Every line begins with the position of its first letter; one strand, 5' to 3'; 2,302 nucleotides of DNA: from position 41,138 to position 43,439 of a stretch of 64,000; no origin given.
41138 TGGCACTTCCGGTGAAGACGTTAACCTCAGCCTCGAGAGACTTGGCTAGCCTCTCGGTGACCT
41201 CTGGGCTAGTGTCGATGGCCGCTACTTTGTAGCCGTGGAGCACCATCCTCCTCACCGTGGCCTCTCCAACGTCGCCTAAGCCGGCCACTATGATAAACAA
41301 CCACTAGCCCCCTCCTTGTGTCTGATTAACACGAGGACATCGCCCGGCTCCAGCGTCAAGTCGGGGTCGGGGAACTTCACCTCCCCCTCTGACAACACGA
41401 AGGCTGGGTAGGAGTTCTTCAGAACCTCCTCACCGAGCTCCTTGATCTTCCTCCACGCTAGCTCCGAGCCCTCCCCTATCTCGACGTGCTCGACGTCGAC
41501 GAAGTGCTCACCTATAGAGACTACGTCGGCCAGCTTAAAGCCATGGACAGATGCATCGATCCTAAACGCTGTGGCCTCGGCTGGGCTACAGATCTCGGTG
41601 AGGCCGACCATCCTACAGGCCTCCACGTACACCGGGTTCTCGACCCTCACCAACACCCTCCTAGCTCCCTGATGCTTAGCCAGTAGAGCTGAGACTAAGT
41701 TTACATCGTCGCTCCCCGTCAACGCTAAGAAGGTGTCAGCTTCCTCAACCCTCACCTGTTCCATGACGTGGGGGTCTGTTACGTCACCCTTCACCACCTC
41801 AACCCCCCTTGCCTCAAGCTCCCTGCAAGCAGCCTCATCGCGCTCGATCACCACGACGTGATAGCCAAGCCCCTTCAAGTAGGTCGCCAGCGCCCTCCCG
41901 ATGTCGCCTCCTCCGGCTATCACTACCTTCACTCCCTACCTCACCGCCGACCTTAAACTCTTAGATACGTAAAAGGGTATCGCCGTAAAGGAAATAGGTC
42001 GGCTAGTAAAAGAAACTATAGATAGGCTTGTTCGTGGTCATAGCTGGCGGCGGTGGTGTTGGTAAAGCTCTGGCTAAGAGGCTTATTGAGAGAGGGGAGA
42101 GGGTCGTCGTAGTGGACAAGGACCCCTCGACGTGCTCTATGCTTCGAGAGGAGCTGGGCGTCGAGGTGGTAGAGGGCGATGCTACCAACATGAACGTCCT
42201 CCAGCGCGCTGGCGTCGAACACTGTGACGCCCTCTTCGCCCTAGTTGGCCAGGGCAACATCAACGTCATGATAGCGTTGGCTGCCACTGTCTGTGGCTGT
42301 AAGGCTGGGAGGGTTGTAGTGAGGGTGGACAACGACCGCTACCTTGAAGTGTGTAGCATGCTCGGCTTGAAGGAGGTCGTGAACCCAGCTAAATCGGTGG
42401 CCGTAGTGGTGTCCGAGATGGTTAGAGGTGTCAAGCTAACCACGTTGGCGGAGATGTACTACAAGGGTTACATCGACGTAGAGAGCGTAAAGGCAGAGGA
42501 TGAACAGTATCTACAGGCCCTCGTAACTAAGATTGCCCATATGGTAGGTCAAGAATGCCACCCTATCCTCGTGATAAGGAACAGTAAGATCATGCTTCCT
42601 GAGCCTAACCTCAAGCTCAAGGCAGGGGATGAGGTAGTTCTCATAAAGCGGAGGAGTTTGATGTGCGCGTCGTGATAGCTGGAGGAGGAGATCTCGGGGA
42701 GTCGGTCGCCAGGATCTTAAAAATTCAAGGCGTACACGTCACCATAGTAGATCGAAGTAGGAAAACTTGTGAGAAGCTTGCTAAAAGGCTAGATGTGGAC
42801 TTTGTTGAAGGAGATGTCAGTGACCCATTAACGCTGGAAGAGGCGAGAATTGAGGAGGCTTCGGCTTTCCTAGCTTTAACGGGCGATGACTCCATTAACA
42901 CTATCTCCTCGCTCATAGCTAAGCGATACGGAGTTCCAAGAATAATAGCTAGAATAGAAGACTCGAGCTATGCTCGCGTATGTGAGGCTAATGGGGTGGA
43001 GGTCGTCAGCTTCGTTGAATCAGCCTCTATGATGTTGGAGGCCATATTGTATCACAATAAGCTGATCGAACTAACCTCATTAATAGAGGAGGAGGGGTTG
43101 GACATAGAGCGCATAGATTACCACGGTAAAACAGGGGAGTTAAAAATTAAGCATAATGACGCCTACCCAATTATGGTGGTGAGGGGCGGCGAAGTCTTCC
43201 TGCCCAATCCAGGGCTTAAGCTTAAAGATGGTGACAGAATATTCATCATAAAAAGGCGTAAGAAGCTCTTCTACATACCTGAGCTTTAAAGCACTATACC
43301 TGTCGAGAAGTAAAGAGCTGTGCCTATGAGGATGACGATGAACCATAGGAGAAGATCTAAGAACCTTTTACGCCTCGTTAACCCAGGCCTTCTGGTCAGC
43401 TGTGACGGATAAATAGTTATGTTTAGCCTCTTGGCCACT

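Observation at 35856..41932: Minimal three-subunit complex-I/Mrp antiporter-like module co-operonic with two RCK (TrkA) proteins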

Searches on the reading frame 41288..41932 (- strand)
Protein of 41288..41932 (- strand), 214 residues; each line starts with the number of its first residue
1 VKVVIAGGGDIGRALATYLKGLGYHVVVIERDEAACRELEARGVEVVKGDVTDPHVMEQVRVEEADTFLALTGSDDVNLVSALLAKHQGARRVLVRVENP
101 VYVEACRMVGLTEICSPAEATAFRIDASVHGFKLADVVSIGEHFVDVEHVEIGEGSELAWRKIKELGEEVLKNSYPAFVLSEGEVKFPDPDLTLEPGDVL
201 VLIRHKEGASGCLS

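Call 3: search_protein_families(library=pfam, proteins=[window:41288-41932:-], max_evalue=0.01)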
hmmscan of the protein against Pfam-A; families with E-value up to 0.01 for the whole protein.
window:41288-41932:- (214 aa): 22 families
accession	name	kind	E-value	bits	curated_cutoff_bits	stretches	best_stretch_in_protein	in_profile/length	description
PF02254.24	TrkA_N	-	3e-29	102.1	23.8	1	3-117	1-116/116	TrkA-N domain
PF05368.20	NmrA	-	4.1e-08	33.6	27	1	3-80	6-91/298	NmrA-like family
PF00070.33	Pyr_redox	-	7.9e-07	29.9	22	1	2-53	1-52/82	Pyridine nucleotide-disulphide oxidoreductase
PF01370.27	Epimerase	-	2.7e-06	27.4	20.9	1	3-73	1-75/240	NAD dependent epimerase/dehydratase family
PF02080.26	TrkA_C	-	3.2e-06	27.4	27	1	150-205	4-59/71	TrkA-C domain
PF13460.12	NAD_binding_10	-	1.2e-05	25.7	27.2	1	8-77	3-73/184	NAD(P)H-binding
PF13478.12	XdhC_C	-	2.9e-05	25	29.7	1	3-84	1-65/125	XdhC Rossmann domain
PF07992.20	Pyr_redox_2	-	0.00011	22.2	26.1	1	2-46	144-188/291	Pyridine nucleotide-disulphide oxidoreductase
PF02558.23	ApbA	-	0.00014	22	22.2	1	3-66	1-68/150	Ketopantoate reductase PanE/ApbA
PF02826.25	2-Hacid_dh_C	-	0.00021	21.2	25.1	1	2-47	38-83/178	D-isomer specific 2-hydroxyacid dehydrogenase, NAD binding domain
PF00106.31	adh_short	-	0.00032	20.7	26.6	1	3-60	4-67/195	short chain dehydrogenase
PF03807.23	F420_oxidored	-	0.00034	21.6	21.6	1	3-50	2-52/94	NADP oxidoreductase coenzyme F420-dependent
PF00670.27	AdoHcyase_NAD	-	0.00034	21.2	27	1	2-83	25-97/162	S-adenosyl-L-homocysteine hydrolase, NAD binding domain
PF00107.32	ADH_zinc_N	-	0.00041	20.8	31.8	0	11-73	2-67/129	Zinc-binding dehydrogenase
PF01494.25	FAD_binding_3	-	0.001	18.8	22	1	2-46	3-47/349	FAD binding domain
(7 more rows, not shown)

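Call 4: search_protein_families(library=ncbifam, proteins=[window:41288-41932:-], max_evalue=0.01)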
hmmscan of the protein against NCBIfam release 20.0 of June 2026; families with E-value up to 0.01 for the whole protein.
window:41288-41932:- (214 aa): 59 families (the best 25 are shown)
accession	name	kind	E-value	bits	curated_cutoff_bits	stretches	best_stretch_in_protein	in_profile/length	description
NF007039.0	PRK09496.3-2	equivalog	5.4e-38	130.9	293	1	1-207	1-211/446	Trk system potassium transporter TrkA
NF007041.0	PRK09496.3-4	equivalog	1.6e-30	106.3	386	1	2-202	229-429/450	Trk system potassium transporter TrkA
NF007031.0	PRK09496.1-2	equivalog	9.2e-27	94.2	289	1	2-207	235-442/458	Trk system potassium transporter TrkA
NF007032.0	PRK09496.1-4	equivalog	1.1e-26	93.8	309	1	2-202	233-435/457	Trk system potassium transporter TrkA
NF007043.0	PRK09496.3-6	equivalog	3.3e-25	88.8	384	1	2-210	233-438/445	Trk system potassium transporter TrkA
NF007034.0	PRK09496.2-1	subfamily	1.6e-24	86.6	344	1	2-203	229-432/445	Trk system potassium transporter TrkA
NF007033.0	PRK09496.1-5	equivalog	7.1e-24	84.7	338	1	1-200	1-204/449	Trk system potassium transporter TrkA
NF007030.0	PRK09496.1-1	equivalog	8.5e-21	74.1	371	1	2-154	234-388/458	Trk system potassium transporter TrkA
NF007036.0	PRK09496.2-3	subfamily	1.9e-19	69.7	407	1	2-201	232-432/448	Trk system potassium transporter TrkA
NF007037.0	PRK09496.2-4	equivalog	1.7e-18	66.7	445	1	2-203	239-440/454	Trk system potassium transporter TrkA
NF007038.0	PRK09496.2-6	equivalog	7.7e-17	61.2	374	1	1-204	1-209/445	Trk system potassium transporter TrkA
NF007035.0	PRK09496.2-2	equivalog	3.1e-15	55.9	521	1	1-206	1-210/455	Trk system potassium transporter TrkA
NF007040.0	PRK09496.3-3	equivalog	2.3e-14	52.8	455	1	2-88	235-322/462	Trk system potassium transporter TrkA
NF007042.0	PRK09496.3-5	equivalog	8.1e-12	44.5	467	1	1-165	1-172/466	Trk system potassium transporter TrkA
NF042422.1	oxyalk_red_OleD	equivalog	3.1e-06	26.8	580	1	1-60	1-59/329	2-alkyl-3-oxoalkanoate reductase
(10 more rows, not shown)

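Call 46: search_solved_structures(query=window:41288-41932:-, max_evalue=0.00001, show_alignments=1)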
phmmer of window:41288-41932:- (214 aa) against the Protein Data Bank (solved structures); distinct sequences matched with E-value up to 0.00001: 11.
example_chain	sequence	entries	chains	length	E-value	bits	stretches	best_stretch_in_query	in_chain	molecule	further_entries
4g65_A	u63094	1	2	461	1.6e-28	103.1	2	2-141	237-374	Trk system potassium uptake protein trkA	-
4j9u_E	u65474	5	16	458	3.5e-28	101.9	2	2-141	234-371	Potassium uptake protein TrkA | Potassium transporter peripheral membrane component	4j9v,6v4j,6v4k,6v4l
1lss_A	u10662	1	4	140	1.2e-17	67.5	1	1-124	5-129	Trk system potassium uptake protein trkA homolog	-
3l4b_C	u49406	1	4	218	1.8e-14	57.2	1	1-206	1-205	TrkA K+ Channel protein TM1088B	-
4gvl_A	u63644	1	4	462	3.7e-10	43.1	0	5-116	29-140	TrkA domain protein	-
4gx0_A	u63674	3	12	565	7.1e-10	42.1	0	5-116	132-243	TrkA domain protein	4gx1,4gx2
4gx5_A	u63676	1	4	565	7.2e-10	42.1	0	5-116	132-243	TrkA domain protein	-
3l4b_A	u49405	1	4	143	4.1e-08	36.4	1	3-118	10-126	TrkA K+ Channel protein TM1088A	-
2g1u_A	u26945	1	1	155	5.3e-08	36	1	3-118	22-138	hypothetical protein tm1088a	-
7zp9_H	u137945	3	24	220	5.2e-07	32.8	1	4-205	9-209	Ktr system potassium uptake protein A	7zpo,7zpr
6i8v_A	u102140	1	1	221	3.1e-06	30.2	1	5-165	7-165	Ktr system potassium uptake protein C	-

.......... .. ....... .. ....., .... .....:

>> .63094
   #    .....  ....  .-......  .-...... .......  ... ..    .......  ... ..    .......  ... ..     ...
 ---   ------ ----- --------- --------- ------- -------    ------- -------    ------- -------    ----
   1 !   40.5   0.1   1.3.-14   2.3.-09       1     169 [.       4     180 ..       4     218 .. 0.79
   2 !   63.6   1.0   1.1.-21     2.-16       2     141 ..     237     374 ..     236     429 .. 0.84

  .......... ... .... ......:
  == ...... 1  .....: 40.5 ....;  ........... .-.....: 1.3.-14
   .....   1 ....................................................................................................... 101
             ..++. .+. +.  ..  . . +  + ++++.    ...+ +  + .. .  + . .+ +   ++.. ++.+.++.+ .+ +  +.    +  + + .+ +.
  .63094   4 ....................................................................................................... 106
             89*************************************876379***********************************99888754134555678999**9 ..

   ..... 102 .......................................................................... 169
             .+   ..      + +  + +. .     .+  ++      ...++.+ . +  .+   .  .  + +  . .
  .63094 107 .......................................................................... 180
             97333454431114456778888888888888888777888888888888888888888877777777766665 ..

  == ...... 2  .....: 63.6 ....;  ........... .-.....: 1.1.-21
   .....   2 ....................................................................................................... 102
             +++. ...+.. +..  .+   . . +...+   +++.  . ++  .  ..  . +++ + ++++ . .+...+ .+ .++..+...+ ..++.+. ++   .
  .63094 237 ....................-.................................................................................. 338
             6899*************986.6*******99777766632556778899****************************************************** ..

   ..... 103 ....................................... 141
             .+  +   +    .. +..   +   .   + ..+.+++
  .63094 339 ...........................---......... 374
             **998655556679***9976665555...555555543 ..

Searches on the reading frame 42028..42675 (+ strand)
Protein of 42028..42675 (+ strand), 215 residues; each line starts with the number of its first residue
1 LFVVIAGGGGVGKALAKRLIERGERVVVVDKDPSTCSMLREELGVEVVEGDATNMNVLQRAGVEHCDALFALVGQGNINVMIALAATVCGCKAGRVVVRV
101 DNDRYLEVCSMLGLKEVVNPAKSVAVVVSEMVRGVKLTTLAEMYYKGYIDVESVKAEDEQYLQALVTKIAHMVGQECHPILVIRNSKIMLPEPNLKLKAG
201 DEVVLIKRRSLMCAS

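Call 7: search_protein_families(library=pfam, proteins=[window:42028-42675:+], max_evalue=0.001)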
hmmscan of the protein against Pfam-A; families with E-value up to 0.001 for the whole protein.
window:42028-42675:+ (215 aa): 13 families
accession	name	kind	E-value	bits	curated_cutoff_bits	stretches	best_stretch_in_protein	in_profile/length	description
PF02254.24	TrkA_N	-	4.5e-27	95.1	23.8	1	3-120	1-116/116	TrkA-N domain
PF03807.23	F420_oxidored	-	9.7e-08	32.9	21.6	1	4-53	4-54/94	NADP oxidoreductase coenzyme F420-dependent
PF01370.27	Epimerase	-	1.4e-07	31.7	20.9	1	3-82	1-81/240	NAD dependent epimerase/dehydratase family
PF13460.12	NAD_binding_10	-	1.5e-07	31.9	27.2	1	8-83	3-80/184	NAD(P)H-binding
PF00106.31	adh_short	-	4.5e-06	26.7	26.6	1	3-87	4-87/195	short chain dehydrogenase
PF01656.29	CbiA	-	0.00017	22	25.4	1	3-139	2-90/125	CobQ/CobB/MinD/ParA nucleotide binding domain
PF05368.20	NmrA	-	0.00027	21.1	27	1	3-85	6-91/298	NmrA-like family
PF02080.26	TrkA_C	-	0.00038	20.7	27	0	176-206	27-57/71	TrkA-C domain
PF00107.32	ADH_zinc_N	-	0.00044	20.6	31.8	0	81-134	5-56/129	Zinc-binding dehydrogenase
PF13561.12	adh_short_C2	-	0.00052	20.1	27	1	9-109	6-101/236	Enoyl-(Acyl carrier protein) reductase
PF13241.12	NAD_binding_7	-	0.00071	20.6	22.1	1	3-102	10-94/104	Putative NAD(P)-binding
PF01494.25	FAD_binding_3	-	0.00078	19.2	22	1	3-65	4-60/349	FAD binding domain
PF01266.30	DAO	-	0.00079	19.5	27.9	0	3-33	2-32/353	FAD dependent oxidoreductase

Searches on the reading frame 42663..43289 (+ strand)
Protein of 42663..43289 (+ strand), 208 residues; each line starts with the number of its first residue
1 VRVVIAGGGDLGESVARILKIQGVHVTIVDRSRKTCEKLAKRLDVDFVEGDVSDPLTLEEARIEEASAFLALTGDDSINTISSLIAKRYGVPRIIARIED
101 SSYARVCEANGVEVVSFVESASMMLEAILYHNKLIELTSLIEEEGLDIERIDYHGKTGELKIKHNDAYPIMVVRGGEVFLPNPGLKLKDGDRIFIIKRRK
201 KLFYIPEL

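Call 7: search_protein_families(library=pfam, proteins=[window:42663-43289:+], max_evalue=0.001)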
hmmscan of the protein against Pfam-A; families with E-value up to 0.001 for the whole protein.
window:42663-43289:+ (208 aa): 12 families
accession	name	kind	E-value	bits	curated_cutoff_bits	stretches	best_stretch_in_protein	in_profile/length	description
PF02254.24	TrkA_N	-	4.1e-26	92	23.8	1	3-115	1-113/116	TrkA-N domain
PF05368.20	NmrA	-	8.6e-06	26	27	1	3-95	6-103/298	NmrA-like family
PF02080.26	TrkA_C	-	1.2e-05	25.5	27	1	158-196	18-57/71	TrkA-C domain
PF03435.24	Sacchrp_dh_NADP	-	1.7e-05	25.6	25.1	1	3-81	1-84/129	Saccharopine dehydrogenase NADP binding domain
PF13561.12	adh_short_C2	-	3.6e-05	23.9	27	1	11-143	8-134/236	Enoyl-(Acyl carrier protein) reductase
PF01494.25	FAD_binding_3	-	0.00011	22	22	1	2-37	3-38/349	FAD binding domain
PF13460.12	NAD_binding_10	-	0.00014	22.3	27.2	1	9-96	4-78/184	NAD(P)H-binding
PF13241.12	NAD_binding_7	-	0.00016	22.6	22.1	1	2-92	9-88/104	Putative NAD(P)-binding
PF01488.26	Shikimate_DH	-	0.00027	21.5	24.3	1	2-46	14-59/138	Shikimate / quinate 5-dehydrogenase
PF00070.33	Pyr_redox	-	0.00044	21.1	22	0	2-36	1-35/82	Pyridine nucleotide-disulphide oxidoreductase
PF03807.23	F420_oxidored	-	0.00054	21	21.6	1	3-54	2-55/94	NADP oxidoreductase coenzyme F420-dependent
PF02826.25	2-Hacid_dh_C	-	0.00079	19.3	25.1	0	2-39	38-75/178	D-isomer specific 2-hydroxyacid dehydrogenase, NAD binding domain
